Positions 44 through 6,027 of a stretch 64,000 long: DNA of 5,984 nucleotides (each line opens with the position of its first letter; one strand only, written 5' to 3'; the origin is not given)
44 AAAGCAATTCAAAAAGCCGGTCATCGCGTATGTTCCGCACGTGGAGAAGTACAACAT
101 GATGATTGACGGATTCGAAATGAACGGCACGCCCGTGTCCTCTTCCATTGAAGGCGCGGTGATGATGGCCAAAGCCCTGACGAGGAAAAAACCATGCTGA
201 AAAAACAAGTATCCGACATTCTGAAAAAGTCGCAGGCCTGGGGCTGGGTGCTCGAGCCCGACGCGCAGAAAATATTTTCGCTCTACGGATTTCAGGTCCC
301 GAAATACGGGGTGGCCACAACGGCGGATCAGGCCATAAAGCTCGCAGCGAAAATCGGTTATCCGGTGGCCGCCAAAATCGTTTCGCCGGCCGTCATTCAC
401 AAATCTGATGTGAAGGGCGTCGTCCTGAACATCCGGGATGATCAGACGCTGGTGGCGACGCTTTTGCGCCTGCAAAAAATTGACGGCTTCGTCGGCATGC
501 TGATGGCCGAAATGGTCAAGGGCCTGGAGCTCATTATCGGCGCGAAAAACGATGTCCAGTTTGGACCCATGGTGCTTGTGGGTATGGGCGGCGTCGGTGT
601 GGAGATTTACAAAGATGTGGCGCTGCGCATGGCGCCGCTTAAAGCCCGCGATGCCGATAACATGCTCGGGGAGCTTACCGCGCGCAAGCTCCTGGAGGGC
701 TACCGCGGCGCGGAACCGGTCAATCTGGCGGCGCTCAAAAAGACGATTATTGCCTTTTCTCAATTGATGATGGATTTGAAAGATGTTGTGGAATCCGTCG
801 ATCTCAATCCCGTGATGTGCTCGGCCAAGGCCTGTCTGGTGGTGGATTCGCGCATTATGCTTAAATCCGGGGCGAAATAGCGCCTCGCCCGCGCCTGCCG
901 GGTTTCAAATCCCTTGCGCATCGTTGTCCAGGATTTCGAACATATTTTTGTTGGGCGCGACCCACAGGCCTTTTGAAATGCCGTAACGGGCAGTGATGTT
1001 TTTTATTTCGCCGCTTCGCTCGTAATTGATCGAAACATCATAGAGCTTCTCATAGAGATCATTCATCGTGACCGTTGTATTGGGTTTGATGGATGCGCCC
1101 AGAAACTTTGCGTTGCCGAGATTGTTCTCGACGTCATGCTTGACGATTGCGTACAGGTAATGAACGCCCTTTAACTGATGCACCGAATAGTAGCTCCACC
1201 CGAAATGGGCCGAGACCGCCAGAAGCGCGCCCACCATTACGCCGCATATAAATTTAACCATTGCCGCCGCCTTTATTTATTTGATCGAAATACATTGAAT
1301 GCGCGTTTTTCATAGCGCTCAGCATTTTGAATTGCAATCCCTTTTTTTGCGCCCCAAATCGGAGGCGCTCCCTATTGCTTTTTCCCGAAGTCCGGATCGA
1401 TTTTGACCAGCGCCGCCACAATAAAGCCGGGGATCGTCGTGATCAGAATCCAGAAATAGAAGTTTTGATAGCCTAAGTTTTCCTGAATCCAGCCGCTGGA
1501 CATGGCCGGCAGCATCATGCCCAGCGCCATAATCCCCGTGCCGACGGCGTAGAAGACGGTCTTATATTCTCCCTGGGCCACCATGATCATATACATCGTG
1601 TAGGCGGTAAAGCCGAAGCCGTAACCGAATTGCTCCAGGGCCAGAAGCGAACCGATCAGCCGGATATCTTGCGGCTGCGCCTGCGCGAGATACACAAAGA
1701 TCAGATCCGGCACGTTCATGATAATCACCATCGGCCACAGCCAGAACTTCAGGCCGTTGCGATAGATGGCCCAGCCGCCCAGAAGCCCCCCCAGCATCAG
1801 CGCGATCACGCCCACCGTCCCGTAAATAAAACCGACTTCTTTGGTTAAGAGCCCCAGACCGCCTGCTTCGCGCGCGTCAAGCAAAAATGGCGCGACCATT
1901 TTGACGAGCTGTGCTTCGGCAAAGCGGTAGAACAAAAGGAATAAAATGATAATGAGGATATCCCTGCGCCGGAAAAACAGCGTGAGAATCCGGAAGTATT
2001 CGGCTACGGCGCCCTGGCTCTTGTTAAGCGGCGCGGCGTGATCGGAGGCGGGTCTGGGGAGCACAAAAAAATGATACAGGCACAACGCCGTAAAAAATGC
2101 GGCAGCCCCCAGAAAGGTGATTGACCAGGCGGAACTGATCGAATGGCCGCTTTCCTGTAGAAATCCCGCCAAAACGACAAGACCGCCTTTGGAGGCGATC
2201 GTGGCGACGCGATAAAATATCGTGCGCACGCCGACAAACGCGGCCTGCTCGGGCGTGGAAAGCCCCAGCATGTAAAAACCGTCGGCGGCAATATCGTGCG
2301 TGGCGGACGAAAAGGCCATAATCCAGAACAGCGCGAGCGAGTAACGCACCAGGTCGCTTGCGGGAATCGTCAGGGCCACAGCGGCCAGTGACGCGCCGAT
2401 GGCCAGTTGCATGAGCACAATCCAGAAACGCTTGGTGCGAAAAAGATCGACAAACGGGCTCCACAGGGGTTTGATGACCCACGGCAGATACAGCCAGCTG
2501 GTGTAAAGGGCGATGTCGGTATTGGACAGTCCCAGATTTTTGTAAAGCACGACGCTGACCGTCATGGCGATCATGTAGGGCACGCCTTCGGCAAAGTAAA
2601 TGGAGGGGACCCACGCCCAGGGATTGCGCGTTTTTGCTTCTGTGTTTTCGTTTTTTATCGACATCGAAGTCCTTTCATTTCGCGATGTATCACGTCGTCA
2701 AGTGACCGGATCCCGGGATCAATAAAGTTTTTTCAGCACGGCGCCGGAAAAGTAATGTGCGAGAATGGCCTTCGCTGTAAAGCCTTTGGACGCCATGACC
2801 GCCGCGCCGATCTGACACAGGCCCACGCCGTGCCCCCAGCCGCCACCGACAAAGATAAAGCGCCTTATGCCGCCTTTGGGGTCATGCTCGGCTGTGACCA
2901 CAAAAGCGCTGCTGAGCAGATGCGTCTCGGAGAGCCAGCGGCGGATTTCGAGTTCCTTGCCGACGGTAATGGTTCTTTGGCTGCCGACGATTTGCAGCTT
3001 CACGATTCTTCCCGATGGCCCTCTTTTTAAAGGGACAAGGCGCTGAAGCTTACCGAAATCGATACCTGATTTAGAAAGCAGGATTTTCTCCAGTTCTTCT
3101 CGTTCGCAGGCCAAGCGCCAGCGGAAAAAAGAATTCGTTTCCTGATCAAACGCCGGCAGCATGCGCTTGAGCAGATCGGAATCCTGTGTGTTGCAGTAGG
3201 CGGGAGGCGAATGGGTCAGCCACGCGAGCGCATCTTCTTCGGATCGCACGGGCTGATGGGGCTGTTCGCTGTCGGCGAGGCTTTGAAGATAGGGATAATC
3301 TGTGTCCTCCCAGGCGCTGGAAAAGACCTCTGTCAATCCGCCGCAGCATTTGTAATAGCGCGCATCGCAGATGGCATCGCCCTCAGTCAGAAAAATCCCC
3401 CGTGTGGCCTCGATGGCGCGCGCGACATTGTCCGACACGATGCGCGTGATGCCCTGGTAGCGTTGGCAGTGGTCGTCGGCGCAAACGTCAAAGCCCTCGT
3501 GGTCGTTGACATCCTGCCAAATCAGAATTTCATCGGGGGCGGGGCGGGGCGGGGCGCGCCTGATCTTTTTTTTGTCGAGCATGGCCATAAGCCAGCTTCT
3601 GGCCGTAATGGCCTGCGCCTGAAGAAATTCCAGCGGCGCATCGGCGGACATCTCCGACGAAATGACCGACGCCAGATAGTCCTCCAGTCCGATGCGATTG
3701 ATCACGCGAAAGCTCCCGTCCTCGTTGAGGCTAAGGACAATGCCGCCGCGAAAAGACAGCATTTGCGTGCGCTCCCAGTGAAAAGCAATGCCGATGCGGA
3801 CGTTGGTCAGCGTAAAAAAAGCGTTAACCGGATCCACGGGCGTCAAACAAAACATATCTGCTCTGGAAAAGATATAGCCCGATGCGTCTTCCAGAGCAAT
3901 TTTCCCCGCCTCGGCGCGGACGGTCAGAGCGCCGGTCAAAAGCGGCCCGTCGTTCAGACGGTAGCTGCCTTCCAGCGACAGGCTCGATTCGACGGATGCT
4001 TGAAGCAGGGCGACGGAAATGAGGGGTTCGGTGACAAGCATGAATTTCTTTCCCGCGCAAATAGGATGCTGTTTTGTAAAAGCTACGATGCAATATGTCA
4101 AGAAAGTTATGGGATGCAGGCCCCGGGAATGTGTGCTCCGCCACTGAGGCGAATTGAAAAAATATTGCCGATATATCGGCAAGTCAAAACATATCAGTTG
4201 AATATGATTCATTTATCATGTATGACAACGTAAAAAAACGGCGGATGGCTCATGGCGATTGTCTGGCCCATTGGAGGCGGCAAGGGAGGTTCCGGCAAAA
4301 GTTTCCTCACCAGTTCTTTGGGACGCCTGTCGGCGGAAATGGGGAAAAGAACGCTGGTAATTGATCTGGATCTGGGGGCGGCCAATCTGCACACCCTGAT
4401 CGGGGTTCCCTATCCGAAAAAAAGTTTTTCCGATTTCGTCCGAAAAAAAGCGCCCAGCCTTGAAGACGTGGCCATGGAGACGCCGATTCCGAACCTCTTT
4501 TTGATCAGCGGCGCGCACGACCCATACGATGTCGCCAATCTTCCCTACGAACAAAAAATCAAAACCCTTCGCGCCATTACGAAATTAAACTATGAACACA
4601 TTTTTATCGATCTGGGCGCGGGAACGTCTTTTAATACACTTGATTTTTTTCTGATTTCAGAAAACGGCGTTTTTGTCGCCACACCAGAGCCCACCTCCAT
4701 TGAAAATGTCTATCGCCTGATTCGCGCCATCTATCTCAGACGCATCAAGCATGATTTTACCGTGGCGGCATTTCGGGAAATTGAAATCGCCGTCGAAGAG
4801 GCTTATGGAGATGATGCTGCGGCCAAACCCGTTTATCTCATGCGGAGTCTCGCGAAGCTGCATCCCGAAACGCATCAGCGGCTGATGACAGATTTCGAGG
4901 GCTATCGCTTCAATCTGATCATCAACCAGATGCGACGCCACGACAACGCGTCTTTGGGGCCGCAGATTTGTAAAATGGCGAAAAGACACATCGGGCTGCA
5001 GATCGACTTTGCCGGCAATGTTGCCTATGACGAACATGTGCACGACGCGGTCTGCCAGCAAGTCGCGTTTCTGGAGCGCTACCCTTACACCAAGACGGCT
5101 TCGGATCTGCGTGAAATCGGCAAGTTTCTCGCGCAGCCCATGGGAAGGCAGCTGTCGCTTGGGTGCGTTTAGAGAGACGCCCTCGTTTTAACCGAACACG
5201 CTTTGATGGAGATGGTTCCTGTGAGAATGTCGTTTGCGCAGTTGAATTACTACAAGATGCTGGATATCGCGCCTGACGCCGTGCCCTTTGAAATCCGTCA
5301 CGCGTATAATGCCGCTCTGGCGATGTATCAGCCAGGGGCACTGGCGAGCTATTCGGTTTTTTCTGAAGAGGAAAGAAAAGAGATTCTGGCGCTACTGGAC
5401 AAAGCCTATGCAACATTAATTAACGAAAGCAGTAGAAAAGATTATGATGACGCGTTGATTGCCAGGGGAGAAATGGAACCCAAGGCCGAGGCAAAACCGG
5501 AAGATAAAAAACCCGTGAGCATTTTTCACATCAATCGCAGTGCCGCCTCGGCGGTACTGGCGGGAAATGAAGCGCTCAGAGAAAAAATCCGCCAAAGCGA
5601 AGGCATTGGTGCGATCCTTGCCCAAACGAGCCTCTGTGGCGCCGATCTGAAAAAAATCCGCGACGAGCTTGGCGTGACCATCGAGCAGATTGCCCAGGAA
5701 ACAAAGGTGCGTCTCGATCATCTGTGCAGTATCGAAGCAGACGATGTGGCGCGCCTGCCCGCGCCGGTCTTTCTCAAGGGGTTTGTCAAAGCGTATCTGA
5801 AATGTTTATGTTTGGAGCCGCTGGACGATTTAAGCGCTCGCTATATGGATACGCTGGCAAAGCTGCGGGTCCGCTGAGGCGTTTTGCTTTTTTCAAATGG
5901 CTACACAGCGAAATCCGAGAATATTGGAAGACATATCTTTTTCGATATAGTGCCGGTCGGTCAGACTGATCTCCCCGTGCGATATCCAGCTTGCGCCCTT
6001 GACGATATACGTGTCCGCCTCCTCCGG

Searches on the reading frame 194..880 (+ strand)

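Call 40: search_protein_families(library=pfam, proteins=[window:194-880:+], max_evalue=0.00001)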
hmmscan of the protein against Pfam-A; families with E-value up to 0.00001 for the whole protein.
window:194-880:+ (228 aa): 1 family
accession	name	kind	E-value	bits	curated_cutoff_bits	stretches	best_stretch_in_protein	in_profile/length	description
PF13549.11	ATP-grasp_5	-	8.8e-62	208.8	27.6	1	17-223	8-221/221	ATP-grasp domain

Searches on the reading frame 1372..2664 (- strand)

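Call 26: search_protein_families(library=pfam, proteins=[window:1372-2664:-], max_evalue=0.00001)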
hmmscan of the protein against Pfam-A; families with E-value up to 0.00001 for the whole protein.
window:1372-2664:- (430 aa): 2 families
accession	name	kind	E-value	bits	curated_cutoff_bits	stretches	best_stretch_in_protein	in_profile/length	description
PF07690.21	MFS_1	-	6.6e-08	32.3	33.4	1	29-385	11-345/347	Major Facilitator Superfamily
PF03092.22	BT1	-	2e-06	27.2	22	1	27-132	2-112/432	BT1 family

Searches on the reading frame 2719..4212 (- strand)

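Call 26: search_protein_families(library=pfam, proteins=[window:2719-4212:-], max_evalue=0.00001)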
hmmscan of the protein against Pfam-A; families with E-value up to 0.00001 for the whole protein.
window:2719-4212:- (497 aa): 1 family
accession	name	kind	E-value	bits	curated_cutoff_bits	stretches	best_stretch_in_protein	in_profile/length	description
PF08486.15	SpoIID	-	5.9e-23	81.8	23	1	165-276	2-96/97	Stage II sporulation protein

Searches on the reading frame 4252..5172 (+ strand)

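Call 39: search_protein_families(library=pfam, proteins=[window:4252-5172:+], max_evalue=0.00001)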
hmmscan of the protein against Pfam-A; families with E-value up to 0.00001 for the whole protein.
window:4252-5172:+ (306 aa): 3 families
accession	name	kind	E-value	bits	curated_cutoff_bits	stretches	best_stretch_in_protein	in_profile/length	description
PF01656.29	CbiA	-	1e-10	42.1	25.4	1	8-199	4-54/125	CobQ/CobB/MinD/ParA nucleotide binding domain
PF13614.12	AAA_31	-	4.3e-07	30.5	27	1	10-161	9-165/177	AAA domain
PF10609.15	ParA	-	6.4e-06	26.2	27.1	0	7-158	8-158/246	NUBPL iron-transfer P-loop NTPase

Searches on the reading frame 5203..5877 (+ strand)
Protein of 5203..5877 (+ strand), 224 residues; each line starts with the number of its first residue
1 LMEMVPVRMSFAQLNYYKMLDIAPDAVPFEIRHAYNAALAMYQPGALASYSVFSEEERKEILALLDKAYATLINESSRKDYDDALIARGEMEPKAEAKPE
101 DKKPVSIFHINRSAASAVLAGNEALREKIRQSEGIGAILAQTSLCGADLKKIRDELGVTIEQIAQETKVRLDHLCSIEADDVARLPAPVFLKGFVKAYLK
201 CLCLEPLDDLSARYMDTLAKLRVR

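Call 40: search_protein_families(library=pfam, proteins=[window:5203-5877:+], max_evalue=0.00001)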
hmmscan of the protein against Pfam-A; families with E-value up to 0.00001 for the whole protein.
window:5203-5877:+ (224 aa): 2 families
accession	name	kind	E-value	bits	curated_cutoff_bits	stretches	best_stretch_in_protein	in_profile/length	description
PF13413.12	HTH_25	-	3.8e-16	59.1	24.6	1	149-206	2-59/62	Helix-turn-helix domain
PF00226.36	DnaJ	-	1.6e-06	28.6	27.8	1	15-82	1-63/63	DnaJ domain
